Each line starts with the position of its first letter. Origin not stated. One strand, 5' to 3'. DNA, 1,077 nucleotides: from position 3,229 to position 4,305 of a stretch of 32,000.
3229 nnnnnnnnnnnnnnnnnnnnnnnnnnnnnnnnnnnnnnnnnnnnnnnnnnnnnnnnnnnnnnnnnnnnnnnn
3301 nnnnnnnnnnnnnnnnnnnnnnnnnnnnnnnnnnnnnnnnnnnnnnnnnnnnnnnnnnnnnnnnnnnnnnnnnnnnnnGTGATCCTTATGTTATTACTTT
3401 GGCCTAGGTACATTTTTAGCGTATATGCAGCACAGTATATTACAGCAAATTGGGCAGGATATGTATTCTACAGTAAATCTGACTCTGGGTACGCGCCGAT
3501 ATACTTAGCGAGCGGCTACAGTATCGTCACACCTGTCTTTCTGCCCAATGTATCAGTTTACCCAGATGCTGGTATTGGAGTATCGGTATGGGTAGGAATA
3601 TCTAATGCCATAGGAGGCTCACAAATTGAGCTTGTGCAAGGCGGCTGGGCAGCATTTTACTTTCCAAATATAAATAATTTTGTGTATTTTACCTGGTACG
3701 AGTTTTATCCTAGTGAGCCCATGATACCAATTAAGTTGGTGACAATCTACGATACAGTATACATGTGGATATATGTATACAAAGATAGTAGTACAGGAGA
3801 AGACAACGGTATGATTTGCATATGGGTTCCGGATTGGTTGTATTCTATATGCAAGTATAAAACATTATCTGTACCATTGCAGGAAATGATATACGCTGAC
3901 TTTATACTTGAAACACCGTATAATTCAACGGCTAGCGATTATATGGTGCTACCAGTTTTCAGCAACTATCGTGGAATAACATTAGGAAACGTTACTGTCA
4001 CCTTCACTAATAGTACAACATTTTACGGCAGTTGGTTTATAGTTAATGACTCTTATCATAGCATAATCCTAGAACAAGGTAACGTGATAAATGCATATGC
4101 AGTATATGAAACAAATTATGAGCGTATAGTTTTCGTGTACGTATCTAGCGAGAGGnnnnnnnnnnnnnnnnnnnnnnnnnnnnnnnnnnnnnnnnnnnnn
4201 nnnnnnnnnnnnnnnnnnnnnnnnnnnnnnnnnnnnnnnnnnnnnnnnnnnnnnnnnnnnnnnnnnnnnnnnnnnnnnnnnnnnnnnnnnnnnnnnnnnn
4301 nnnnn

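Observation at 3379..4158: Glutamic (G1/eqolisin) peptidase homologue without a prosegment in a GC-rich hyperthermophile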

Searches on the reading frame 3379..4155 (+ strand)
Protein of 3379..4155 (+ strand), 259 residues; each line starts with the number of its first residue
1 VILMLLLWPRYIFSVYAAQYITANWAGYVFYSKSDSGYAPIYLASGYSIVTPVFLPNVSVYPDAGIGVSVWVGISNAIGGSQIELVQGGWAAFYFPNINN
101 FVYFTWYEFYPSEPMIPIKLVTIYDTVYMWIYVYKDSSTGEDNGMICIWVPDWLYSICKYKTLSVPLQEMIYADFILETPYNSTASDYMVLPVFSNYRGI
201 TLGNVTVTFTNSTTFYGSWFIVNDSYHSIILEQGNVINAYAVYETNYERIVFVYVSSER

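Call 3: search_protein_families(library=pfam, proteins=[window:3379-4155:+], max_evalue=1)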
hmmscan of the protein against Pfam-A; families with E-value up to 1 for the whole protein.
window:3379-4155:+ (259 aa): 0 families

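Call 5: find_homologous_proteins(query=window:3379-4155:+, max_evalue=0.001)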
Query window:3379-4155:+ (259 aa): 1 proteins with E <= 0.001 among 132 candidates.
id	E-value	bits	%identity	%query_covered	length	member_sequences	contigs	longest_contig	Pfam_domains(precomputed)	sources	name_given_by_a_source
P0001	2.4e-167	573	100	99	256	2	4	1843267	-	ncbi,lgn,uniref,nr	ncbi:hypothetical protein Pyrfu_1051 [Pyrolobus fumarii 1A]|uniref:Uncharacterized protein n=1 Tax=P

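Call 6: search_solved_structures(query=window:3379-4155:+, max_evalue=10, show_alignments=3)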
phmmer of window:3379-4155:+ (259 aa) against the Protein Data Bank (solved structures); distinct sequences matched with E-value up to 10: 0.

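Call 7: search_protein_families(library=ncbifam, proteins=[window:3379-4155:+], max_evalue=1)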
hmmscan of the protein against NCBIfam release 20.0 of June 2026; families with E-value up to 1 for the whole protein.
window:3379-4155:+ (259 aa): 0 families

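Call 11: search_protein_families(library=pfam, proteins=[window:3379-4155:+, window:3433-4155:+], max_evalue=10)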
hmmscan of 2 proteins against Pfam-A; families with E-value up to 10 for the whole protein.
window:3379-4155:+ (259 aa): 0 families

window:3433-4155:+ (241 aa): 0 families

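Call 17: search_protein_representatives(protein=window:3379-4155:+)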
Query: 259 residues. Proteins with E-value up to 0.001 (for the whole library): 14; up to 1e-10: 6; up to 1e-30: 1. The best 14 are listed.
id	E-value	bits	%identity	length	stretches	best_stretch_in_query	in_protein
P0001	7.5e-168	573.1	100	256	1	4-259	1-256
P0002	8.6e-28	113.9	38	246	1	22-259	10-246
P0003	6.2e-19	84.9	32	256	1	9-259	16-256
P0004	3.4e-17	79.1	37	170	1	86-259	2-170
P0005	8.6e-13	64.7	32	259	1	9-243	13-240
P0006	8.1e-12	61.5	40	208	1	49-208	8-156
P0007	1.9e-10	57.1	45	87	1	120-196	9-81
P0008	5.2e-10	55.6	30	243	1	20-229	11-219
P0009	3.5e-07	46.3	32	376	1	22-131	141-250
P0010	1.2e-06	44.6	28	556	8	34-80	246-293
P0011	5.1e-06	42.5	29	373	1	18-204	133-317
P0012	2.4e-05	40.3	31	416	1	16-114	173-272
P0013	9.1e-04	35.1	27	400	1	22-211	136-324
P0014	9.6e-04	35.1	29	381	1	22-233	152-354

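Call 19: search_protein_families(library=pfam, proteins=[P0002, P0003, P0004, P0005, P0006, P0008, P0009, P0011, P0012, P0013], max_evalue=0.1)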
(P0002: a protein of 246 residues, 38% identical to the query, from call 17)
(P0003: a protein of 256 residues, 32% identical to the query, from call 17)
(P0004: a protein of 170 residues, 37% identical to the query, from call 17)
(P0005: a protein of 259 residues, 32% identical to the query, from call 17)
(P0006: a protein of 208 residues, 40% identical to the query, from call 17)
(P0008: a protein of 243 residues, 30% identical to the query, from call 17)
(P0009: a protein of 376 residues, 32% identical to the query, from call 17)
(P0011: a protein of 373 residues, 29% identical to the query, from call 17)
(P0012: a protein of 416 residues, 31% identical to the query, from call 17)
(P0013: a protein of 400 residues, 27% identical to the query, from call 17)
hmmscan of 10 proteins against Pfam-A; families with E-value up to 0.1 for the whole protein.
P0002 (246 aa): 1 family
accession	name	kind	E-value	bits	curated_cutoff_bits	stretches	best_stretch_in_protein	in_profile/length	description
PF01828.24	Peptidase_A4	-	4.9e-15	56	22.3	1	37-230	20-196/206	Peptidase A4 family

P0003 (256 aa): 1 family
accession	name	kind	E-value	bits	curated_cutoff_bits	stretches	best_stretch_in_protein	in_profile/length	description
PF01828.24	Peptidase_A4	-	1.2e-07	31.8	22.3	1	31-146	2-112/206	Peptidase A4 family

P0004 (170 aa): 3 families
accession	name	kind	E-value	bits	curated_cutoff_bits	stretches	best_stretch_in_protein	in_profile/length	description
PF01828.24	Peptidase_A4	-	1.8e-09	37.8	22.3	1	2-126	57-177/206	Peptidase A4 family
PF00397.32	WW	-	0.067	13.7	26.9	0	2-20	1-19/31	WW domain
PF01575.25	MaoC_dehydratas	-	0.084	12.9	27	0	27-55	81-109/123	MaoC like domain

P0005 (259 aa): 1 family
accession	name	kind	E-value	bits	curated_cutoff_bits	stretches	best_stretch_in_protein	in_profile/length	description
PF01828.24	Peptidase_A4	-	1.8e-11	44.3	22.3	1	28-211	2-174/206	Peptidase A4 family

P0006 (208 aa): 2 families
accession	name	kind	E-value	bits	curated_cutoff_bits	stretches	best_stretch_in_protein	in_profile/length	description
PF01828.24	Peptidase_A4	-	2.1e-13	50.6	22.3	1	3-155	18-167/206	Peptidase A4 family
PF21888.1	NFLD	-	0.023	15.3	27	1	106-130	5-29/33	Ferredoxin-like NFLD domain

P0008 (243 aa): 1 family
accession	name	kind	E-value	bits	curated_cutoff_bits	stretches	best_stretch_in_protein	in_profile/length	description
PF01828.24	Peptidase_A4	-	2.5e-10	40.6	22.3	1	15-192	2-167/206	Peptidase A4 family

P0009 (376 aa): 1 family
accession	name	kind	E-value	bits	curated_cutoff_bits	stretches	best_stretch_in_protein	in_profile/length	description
PF01828.24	Peptidase_A4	-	1.2e-11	44.9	22.3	1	160-320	15-166/206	Peptidase A4 family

P0011 (373 aa): 2 families
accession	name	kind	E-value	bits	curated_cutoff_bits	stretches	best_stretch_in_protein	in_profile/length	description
PF01828.24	Peptidase_A4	-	8.9e-10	38.8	22.3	1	138-255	1-109/206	Peptidase A4 family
PF23969.1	DUF7296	-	0.089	13.8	27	0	243-303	1-57/115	Domain of unknown function (DUF7296)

P0012 (416 aa): 0 families

P0013 (400 aa): 1 family
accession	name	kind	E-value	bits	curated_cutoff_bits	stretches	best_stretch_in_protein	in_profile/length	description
PF01828.24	Peptidase_A4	-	8.9e-20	71.5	22.3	1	138-335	2-181/206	Peptidase A4 family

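Call 22: find_homologous_proteins(query=A1, max_evalue=0.001)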
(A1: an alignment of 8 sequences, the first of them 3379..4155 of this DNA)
Query A1 (8 sequences) (259 aa, profile of the alignment): 6 proteins with E <= 0.001 among 1660 candidates.
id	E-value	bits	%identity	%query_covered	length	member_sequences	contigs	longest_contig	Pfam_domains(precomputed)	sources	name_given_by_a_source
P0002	1.8e-98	347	37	92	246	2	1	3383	PF01828.25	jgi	-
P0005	5.5e-89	316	28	95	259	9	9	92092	PF01828.25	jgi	-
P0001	1.8e-86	307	100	99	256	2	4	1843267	-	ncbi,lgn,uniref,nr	ncbi:hypothetical protein Pyrfu_1051 [Pyrolobus fumarii 1A]|uniref:Uncharacterized protein n=1 Tax=P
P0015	1.9e-6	46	44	6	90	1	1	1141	-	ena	-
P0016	8.2e-6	43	32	36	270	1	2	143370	PF01828.25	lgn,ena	-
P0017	3.1e-4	38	48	9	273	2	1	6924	PF01828.25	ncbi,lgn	-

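Call 23: find_encoding_contigs(protein=P0005, flank=6000, max_places=4)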
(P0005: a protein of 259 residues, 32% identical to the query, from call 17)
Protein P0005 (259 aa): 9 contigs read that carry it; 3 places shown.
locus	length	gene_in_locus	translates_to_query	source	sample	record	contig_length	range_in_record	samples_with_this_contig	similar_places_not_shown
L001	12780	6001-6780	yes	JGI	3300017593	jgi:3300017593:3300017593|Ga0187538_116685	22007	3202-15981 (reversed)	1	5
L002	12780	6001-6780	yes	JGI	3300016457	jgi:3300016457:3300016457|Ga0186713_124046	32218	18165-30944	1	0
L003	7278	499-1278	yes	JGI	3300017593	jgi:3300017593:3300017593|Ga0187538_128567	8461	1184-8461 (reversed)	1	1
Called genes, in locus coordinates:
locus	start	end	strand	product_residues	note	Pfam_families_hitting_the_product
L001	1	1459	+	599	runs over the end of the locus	PF04068:Fer4_RLI, PF25160:LdpA_Fe-S-bd (weak), PF00037:Fer4 (weak), PF02463:SMC_N (weak), PF13175:AAA_15 (faint), PF00005:ABC_tran, PF13304:AAA_21 (faint), PF00005:ABC_tran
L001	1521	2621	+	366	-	PF01950:FBPase_3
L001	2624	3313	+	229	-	PF00121:TIM, PF05690:ThiG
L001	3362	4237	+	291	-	PF01435:Peptidase_M48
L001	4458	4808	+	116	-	-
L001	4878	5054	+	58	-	-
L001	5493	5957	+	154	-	-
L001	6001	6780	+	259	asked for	PF01828:Peptidase_A4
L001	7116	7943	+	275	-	PF00291:PALP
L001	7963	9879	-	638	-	PF00750:tRNA-synt_1d, PF09334:tRNA-synt_1g (faint), PF00750:tRNA-synt_1d, PF05746:DALR_1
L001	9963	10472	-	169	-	PF12802:MarR_2, PF24034:DUF7343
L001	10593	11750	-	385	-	-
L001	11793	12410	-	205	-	-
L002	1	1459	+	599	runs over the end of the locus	PF04068:Fer4_RLI, PF25160:LdpA_Fe-S-bd (weak), PF00037:Fer4 (weak), PF02463:SMC_N (weak), PF13175:AAA_15 (faint), PF00005:ABC_tran, PF13304:AAA_21 (faint), PF00005:ABC_tran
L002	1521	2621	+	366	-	PF01950:FBPase_3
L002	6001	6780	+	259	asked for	PF01828:Peptidase_A4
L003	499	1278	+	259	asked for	PF01828:Peptidase_A4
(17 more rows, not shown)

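Call 24: find_encoding_contigs(protein=P0002, flank=5000, max_places=3)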
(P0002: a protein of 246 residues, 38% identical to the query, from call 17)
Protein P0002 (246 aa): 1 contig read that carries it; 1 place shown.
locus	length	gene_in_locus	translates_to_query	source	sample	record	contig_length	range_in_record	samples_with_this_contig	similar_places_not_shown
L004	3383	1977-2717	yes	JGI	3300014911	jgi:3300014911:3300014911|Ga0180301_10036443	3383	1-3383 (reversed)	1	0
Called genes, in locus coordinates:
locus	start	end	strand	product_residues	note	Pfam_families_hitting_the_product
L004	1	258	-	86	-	?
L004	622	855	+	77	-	-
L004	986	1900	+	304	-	-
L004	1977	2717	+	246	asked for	PF01828:Peptidase_A4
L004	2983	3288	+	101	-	-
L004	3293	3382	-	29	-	?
